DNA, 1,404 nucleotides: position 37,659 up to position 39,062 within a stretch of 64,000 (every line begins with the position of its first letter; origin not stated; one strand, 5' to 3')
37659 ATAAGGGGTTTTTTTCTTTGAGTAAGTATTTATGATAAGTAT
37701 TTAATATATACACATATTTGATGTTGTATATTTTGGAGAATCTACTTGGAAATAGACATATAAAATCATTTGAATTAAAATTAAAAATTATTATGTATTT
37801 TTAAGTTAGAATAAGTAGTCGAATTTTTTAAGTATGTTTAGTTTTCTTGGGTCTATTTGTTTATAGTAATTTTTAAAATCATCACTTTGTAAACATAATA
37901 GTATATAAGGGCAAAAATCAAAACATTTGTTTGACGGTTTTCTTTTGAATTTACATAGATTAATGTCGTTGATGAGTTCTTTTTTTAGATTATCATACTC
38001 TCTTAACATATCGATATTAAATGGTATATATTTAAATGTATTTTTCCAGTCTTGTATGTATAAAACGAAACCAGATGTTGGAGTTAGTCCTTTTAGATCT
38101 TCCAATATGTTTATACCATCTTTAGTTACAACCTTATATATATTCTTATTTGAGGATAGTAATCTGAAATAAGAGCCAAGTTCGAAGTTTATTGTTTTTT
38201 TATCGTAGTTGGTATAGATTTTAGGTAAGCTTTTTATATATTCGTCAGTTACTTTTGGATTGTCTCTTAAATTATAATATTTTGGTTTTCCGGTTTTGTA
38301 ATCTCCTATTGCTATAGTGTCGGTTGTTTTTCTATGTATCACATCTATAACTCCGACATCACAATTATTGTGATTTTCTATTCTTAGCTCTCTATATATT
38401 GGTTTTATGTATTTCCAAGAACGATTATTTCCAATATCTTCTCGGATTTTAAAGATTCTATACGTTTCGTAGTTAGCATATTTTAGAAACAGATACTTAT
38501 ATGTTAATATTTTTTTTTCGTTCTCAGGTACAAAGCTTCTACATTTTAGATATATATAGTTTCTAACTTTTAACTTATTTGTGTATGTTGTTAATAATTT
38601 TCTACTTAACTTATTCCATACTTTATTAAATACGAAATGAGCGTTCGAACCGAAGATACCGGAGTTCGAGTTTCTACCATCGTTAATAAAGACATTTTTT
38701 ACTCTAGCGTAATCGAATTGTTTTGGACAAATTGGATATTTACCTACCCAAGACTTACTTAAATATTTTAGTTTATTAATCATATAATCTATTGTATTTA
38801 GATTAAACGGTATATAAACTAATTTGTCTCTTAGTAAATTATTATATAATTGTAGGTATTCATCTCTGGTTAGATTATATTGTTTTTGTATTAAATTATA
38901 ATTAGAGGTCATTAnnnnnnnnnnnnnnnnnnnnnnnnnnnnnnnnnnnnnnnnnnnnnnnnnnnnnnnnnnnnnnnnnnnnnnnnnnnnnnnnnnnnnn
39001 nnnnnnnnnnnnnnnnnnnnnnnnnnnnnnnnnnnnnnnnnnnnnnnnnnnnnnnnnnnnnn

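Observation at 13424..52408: Archaeal-type information-processing gene set with prokaryotic expression signals: likely virus or mobile element of an archaeal host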

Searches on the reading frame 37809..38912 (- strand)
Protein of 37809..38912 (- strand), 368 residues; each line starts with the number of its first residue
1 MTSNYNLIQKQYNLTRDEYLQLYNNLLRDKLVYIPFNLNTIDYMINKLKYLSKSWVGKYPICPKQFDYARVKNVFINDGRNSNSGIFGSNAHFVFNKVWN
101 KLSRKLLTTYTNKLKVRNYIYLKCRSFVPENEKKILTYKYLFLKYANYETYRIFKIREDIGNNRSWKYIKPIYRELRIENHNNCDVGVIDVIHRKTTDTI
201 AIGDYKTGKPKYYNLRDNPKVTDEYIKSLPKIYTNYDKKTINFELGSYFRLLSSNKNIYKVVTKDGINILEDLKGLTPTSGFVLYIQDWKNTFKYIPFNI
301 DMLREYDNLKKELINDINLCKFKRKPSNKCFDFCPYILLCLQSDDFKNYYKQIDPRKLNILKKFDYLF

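Call 7: search_protein_families(library=pfam, max_evalue=0.01, proteins=[window:37809-38912:-])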
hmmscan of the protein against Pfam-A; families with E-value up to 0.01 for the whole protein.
seq(368 aa): 1 family
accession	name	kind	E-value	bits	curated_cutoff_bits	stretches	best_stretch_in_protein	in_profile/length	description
PF12705.13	PDDEXK_1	-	1.3e-06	29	22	1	51-340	2-246/247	PD-(D/E)XK nuclease superfamily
